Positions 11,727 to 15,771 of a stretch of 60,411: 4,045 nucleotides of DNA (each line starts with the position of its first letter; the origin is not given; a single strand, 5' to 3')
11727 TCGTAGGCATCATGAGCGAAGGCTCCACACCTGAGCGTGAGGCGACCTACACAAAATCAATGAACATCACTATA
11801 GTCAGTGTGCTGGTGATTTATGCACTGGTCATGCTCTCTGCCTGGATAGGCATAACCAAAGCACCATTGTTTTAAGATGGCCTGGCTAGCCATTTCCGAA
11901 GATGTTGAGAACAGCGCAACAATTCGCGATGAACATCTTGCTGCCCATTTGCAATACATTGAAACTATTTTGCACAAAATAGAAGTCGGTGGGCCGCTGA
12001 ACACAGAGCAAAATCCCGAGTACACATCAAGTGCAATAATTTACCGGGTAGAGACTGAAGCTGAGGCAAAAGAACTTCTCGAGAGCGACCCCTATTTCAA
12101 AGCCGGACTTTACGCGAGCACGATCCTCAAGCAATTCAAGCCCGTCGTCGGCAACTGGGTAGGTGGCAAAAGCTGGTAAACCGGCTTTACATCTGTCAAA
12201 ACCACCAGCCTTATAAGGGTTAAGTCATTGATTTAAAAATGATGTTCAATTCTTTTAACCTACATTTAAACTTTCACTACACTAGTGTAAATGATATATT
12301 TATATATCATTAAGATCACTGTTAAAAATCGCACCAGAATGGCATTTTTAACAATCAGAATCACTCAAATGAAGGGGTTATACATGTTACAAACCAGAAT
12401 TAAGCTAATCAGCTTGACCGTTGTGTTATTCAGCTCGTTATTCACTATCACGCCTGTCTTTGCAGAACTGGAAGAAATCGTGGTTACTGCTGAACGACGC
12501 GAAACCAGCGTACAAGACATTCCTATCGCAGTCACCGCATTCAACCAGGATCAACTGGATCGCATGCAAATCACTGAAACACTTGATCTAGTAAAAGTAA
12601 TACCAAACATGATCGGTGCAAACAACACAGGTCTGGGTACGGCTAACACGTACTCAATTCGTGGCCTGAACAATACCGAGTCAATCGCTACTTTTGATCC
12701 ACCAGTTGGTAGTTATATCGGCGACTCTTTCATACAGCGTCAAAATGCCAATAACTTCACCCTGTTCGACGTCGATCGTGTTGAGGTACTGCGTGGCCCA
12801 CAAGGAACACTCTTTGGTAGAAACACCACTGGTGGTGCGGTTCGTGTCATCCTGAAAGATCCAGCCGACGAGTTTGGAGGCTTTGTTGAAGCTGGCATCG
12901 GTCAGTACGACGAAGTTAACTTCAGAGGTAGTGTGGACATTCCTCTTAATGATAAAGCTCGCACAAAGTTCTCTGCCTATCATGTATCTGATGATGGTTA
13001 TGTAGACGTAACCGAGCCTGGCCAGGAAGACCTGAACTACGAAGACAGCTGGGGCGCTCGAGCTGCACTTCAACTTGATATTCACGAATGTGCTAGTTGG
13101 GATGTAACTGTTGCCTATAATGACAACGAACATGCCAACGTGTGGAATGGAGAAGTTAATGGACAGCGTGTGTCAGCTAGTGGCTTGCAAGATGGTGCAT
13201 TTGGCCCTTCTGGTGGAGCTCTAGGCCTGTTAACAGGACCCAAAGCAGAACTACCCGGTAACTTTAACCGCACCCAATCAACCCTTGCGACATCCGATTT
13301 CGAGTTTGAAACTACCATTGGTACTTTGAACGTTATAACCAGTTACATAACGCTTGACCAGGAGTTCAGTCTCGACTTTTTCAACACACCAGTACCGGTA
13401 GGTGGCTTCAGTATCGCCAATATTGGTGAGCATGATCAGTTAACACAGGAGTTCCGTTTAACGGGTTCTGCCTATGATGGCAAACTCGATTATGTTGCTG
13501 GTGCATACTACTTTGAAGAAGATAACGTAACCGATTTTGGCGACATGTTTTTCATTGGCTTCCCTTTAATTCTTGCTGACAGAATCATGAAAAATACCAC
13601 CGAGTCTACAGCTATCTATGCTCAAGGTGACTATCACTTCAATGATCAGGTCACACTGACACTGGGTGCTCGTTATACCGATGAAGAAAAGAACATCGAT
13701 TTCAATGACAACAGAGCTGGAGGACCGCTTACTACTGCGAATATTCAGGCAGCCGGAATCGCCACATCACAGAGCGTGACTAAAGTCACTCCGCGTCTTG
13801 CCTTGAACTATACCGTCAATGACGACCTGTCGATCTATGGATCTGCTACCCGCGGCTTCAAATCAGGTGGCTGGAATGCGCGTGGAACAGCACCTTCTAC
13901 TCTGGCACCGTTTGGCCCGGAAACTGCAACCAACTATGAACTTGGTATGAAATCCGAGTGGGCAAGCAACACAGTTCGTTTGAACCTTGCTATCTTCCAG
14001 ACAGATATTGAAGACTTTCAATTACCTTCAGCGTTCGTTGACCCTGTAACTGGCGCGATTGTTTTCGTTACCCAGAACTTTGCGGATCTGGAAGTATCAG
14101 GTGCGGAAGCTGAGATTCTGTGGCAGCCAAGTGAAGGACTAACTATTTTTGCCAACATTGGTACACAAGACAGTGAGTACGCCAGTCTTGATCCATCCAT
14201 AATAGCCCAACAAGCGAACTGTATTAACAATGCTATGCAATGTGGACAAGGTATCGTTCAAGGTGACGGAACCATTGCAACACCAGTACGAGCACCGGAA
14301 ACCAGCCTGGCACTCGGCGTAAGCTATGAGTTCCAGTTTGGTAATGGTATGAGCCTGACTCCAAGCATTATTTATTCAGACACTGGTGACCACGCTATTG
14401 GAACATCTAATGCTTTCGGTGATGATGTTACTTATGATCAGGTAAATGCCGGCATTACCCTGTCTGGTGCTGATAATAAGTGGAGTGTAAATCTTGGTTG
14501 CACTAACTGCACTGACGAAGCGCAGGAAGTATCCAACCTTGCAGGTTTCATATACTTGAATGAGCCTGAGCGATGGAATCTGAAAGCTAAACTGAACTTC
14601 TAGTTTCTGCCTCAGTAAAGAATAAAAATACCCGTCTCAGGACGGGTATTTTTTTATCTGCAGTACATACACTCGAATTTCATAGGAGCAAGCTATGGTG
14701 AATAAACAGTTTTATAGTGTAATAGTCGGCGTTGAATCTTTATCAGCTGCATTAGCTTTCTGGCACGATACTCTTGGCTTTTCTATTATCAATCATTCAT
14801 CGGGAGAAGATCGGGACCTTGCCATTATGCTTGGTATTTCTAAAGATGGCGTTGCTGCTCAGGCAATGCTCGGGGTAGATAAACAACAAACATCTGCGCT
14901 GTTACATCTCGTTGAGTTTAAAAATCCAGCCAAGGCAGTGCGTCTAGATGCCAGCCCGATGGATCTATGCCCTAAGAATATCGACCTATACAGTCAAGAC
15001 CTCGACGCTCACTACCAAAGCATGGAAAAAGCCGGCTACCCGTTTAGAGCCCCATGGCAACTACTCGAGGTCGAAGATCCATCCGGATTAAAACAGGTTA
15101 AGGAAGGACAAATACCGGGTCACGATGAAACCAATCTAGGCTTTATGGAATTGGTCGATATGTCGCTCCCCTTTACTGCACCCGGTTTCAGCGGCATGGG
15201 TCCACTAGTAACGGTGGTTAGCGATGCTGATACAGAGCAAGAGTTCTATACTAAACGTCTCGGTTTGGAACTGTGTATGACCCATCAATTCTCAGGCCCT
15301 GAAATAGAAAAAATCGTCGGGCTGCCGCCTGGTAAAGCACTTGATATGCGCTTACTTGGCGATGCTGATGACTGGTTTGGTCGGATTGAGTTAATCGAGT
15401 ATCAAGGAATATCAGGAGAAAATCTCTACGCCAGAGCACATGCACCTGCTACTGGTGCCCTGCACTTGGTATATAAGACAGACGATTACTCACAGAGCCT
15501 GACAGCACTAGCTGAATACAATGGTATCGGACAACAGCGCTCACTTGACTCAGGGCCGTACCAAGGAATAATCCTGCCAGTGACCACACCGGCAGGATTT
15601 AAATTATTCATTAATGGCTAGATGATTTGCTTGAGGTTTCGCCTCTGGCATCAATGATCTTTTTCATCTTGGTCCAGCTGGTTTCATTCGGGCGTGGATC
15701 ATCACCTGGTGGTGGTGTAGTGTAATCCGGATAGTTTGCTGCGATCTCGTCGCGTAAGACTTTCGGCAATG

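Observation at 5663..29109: One 24-bp palindrome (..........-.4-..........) marks six to seven promoters: an undescribed catabolic regulon with no regulator in view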

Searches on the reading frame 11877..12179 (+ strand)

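Call 7: search_protein_families(library=pfam, proteins=[window:11877-12179:+], max_evalue=0.001)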
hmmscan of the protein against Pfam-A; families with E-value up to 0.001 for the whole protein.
window:11877-12179:+ (100 aa): 1 family
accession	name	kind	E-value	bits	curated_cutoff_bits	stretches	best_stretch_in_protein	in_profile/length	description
PF03795.20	YCII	-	6.6e-13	49.4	24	1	1-88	1-95/95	YCII-related domain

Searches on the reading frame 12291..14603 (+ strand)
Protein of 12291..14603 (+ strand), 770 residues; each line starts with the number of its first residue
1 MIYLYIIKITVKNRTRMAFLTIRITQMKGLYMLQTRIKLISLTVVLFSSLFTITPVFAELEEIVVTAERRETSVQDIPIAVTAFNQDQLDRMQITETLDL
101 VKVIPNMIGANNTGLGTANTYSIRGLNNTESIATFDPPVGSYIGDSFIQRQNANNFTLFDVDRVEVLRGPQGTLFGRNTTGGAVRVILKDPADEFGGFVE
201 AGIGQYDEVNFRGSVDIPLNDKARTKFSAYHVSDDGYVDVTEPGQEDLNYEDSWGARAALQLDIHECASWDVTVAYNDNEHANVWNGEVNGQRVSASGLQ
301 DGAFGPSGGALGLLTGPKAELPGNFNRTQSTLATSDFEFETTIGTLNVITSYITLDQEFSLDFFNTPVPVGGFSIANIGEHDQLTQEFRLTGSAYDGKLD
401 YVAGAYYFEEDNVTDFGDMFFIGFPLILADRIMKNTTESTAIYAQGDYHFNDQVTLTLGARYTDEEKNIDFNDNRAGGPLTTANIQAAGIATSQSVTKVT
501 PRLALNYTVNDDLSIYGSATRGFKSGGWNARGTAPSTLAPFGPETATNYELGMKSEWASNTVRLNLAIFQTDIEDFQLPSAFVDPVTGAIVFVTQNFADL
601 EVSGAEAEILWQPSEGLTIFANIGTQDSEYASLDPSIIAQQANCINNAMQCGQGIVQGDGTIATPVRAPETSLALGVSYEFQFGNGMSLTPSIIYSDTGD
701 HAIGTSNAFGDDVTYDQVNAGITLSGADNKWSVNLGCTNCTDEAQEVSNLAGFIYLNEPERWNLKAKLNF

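Call 7: search_protein_families(library=pfam, proteins=[window:12291-14603:+], max_evalue=0.001)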
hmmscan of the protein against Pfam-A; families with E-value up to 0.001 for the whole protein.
window:12291-14603:+ (770 aa): 2 families
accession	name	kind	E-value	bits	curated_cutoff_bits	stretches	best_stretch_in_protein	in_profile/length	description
PF00593.30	TonB_dep_Rec_b-barrel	-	1.2e-37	131.2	27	1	290-739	20-435/436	TonB dependent receptor-like, beta-barrel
PF07715.20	Plug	-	2.1e-15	57.6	23.9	1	74-183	2-107/107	TonB-dependent Receptor Plug Domain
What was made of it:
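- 12384..14603 (+): TonB-dependent receptor under site 2. call 7.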

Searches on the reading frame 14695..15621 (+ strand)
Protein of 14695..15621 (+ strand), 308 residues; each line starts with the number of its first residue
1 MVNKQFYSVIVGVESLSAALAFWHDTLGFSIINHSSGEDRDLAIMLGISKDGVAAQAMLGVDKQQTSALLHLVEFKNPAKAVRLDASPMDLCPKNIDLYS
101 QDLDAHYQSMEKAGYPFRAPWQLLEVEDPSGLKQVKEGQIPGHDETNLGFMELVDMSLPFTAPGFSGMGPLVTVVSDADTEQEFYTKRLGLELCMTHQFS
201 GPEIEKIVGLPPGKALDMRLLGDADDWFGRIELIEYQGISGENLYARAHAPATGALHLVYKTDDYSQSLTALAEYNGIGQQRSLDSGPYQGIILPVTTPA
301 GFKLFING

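Call 7: search_protein_families(library=pfam, proteins=[window:14695-15621:+], max_evalue=0.001)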
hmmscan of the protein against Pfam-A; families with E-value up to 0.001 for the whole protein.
window:14695-15621:+ (308 aa): 2 families
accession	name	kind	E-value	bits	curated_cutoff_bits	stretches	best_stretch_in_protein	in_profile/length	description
PF00903.31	Glyoxalase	-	4.9e-07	30.6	20.6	0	10-131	6-116/121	Glyoxalase/Bleomycin resistance protein/Dioxygenase superfamily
PF13669.12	Glyoxalase_4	-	0.00012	22.7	27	0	11-51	5-45/109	Glyoxalase/Bleomycin resistance protein/Dioxygenase superfamily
